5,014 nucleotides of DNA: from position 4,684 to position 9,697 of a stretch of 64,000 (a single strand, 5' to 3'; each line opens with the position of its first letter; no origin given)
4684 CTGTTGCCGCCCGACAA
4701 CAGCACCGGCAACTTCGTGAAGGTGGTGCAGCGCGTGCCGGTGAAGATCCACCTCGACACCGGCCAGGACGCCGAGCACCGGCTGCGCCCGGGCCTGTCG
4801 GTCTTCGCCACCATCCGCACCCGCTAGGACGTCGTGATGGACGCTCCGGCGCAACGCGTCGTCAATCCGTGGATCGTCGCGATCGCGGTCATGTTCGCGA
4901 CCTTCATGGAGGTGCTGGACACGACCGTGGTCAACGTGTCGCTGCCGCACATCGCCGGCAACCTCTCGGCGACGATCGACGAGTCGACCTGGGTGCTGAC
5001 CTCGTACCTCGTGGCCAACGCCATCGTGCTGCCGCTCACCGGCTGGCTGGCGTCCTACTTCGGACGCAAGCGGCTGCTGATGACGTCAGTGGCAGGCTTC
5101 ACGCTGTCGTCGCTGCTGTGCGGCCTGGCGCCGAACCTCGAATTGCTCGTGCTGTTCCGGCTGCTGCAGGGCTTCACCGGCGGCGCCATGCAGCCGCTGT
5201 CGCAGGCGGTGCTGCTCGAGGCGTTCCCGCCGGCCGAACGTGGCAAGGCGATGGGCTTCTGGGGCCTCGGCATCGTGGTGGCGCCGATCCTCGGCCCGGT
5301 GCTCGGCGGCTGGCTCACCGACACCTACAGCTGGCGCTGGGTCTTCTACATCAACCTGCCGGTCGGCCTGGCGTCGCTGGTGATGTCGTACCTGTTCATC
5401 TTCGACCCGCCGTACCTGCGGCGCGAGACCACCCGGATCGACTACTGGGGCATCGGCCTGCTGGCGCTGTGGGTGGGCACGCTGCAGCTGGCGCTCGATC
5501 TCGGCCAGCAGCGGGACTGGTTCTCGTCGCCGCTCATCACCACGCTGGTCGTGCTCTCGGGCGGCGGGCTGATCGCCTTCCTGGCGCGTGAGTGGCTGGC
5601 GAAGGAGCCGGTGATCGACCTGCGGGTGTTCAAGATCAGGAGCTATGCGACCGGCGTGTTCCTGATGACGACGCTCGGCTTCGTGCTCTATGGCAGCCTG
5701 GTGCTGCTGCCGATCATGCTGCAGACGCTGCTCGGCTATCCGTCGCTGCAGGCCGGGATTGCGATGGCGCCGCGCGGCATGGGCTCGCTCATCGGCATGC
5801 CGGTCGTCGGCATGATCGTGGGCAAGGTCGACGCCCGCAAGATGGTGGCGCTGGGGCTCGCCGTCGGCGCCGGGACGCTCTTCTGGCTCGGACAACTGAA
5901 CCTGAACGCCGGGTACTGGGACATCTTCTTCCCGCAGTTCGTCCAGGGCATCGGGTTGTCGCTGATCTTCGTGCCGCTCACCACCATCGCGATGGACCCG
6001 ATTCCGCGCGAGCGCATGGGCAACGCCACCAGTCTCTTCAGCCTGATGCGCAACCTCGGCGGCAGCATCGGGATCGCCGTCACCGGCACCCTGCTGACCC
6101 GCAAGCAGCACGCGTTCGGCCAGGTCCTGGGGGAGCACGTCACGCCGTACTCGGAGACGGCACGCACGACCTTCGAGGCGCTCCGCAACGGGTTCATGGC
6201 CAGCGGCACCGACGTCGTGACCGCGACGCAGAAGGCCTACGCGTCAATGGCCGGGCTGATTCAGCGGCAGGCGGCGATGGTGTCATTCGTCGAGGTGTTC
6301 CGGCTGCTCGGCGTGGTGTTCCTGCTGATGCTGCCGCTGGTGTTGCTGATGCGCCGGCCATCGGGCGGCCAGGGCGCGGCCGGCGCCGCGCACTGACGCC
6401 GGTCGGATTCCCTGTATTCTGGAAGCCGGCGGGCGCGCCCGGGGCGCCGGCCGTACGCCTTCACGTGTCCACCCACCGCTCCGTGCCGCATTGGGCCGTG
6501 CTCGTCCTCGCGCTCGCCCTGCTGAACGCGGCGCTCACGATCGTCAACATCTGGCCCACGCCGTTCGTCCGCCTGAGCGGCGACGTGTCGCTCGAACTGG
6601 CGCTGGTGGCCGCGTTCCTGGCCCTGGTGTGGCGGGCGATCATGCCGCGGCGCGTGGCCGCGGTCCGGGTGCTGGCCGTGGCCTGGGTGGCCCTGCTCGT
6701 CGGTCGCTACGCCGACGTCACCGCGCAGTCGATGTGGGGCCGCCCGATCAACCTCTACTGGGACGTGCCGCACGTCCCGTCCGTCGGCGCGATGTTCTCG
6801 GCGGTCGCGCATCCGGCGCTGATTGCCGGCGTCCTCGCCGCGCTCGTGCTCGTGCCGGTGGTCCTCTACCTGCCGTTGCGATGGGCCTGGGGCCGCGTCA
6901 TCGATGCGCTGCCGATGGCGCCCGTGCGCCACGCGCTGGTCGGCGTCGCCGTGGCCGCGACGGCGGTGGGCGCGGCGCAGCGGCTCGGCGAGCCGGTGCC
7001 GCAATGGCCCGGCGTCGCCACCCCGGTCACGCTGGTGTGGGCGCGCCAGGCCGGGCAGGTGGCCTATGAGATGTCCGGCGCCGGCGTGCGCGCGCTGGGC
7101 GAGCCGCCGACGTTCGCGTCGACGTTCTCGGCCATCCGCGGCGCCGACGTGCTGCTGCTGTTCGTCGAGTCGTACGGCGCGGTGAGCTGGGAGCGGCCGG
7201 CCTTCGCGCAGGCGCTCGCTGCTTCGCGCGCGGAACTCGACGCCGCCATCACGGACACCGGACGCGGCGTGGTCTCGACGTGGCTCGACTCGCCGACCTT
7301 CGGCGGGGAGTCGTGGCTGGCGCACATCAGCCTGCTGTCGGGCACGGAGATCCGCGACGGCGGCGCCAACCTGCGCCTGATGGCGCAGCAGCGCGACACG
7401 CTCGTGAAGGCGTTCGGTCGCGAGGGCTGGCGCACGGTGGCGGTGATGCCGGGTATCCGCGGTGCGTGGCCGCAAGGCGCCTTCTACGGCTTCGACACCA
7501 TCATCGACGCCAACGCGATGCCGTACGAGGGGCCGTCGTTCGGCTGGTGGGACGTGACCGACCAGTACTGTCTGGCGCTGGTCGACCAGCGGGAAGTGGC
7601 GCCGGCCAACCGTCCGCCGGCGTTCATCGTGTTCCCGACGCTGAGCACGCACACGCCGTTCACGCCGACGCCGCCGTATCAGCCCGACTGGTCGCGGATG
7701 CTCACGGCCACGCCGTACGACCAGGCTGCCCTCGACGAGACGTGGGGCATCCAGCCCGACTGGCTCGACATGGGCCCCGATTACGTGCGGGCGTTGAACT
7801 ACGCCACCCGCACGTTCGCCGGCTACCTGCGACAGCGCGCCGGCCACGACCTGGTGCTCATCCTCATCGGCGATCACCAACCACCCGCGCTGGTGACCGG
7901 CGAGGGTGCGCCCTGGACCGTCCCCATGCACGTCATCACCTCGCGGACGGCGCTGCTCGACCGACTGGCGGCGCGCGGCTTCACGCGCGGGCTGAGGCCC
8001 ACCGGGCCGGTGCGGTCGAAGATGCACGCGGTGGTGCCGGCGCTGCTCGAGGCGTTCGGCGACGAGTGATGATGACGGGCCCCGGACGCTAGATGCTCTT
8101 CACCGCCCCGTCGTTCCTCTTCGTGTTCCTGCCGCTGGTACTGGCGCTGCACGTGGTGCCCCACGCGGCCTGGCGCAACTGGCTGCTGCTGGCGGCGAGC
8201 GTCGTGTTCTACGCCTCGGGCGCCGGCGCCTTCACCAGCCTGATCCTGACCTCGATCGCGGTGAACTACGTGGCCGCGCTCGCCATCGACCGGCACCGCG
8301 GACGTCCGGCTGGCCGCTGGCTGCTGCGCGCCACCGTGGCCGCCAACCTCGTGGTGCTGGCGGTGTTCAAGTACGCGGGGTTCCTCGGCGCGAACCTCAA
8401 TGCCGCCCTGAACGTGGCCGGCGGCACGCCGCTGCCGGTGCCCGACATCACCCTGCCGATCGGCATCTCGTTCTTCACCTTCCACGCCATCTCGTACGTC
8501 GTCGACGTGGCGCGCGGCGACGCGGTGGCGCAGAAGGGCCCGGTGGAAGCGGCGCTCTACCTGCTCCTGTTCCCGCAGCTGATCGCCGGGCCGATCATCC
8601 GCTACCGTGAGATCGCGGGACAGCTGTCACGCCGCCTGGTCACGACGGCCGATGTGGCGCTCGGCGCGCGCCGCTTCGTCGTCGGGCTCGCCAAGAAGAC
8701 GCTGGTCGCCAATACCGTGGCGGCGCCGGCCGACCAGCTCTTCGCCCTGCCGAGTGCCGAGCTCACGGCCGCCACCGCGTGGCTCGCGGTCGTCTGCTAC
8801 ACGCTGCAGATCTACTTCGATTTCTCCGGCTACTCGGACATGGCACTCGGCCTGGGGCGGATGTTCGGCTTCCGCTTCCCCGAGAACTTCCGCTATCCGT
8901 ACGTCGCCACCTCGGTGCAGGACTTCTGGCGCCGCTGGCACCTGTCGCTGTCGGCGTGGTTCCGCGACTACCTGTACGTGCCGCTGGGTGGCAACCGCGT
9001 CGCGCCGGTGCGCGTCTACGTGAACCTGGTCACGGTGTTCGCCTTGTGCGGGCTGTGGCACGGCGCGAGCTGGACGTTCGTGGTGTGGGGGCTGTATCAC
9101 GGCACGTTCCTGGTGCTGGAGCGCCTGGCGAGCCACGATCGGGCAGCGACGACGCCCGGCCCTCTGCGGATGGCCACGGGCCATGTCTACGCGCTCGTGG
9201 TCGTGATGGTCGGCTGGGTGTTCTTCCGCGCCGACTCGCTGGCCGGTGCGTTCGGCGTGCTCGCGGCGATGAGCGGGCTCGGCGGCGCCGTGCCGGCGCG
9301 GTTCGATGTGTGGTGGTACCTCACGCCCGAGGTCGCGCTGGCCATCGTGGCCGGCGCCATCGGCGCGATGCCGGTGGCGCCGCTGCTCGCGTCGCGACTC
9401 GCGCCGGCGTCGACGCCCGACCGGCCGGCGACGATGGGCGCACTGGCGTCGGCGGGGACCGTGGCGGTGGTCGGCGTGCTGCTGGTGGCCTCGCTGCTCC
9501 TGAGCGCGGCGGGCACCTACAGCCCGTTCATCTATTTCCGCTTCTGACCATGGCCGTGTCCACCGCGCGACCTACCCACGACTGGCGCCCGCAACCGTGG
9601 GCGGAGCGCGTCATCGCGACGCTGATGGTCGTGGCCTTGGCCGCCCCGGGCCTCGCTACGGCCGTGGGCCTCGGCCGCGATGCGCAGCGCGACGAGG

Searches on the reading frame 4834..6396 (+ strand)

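Call 66: search_protein_families(library=pfam, proteins=[window:4834-6396:+], max_evalue=0.0001)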
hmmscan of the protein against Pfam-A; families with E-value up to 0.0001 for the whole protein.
window:4834-6396:+ (520 aa): 2 families
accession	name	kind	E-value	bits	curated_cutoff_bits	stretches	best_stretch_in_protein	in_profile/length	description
PF07690.21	MFS_1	-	1.4e-63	215.4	33.4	1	19-413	1-346/347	Major Facilitator Superfamily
PF00083.30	Sugar_tr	-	9e-15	54.9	22.3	1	16-185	2-188/452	Sugar (and other) transporter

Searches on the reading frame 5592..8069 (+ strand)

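Call 27: search_protein_families(library=pfam, proteins=[window:5592-8069:+], max_evalue=0.001)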
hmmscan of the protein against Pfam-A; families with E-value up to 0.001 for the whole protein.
window:5592-8069:+ (825 aa): 1 family
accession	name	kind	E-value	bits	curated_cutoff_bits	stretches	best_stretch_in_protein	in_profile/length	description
PF00884.28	Sulfatase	-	8.1e-06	25.8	25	1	598-765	77-244/301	Sulfatase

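Call 34: search_protein_families(library=ncbifam, proteins=[window:5592-8069:+], max_evalue=0.001)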
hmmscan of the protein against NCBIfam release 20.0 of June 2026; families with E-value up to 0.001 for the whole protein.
window:5592-8069:+ (825 aa): 0 families

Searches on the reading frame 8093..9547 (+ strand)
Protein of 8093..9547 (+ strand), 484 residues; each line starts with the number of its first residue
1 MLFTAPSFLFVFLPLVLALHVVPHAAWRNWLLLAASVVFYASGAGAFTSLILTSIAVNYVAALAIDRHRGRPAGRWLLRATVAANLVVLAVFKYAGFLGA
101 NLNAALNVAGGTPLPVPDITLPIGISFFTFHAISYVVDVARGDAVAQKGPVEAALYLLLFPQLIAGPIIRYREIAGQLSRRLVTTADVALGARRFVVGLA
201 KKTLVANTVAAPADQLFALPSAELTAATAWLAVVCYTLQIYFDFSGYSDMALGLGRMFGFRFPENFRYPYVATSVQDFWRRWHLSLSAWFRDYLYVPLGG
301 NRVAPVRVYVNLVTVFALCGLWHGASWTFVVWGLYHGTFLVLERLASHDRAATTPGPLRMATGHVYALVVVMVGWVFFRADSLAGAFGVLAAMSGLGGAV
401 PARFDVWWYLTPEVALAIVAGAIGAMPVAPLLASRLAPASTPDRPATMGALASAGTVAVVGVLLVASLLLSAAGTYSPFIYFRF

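Call 27: search_protein_families(library=pfam, proteins=[window:8093-9547:+], max_evalue=0.001)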
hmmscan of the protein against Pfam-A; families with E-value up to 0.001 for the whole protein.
window:8093-9547:+ (484 aa): 2 families
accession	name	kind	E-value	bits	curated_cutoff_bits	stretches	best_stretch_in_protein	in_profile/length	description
PF03062.24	MBOAT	-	3.4e-28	99.3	27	1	151-353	82-304/337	MBOAT, membrane-bound O-acyltransferase family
PF13813.11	MBOAT_2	-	1.2e-06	29.2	25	1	263-326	2-67/85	Membrane bound O-acyl transferase family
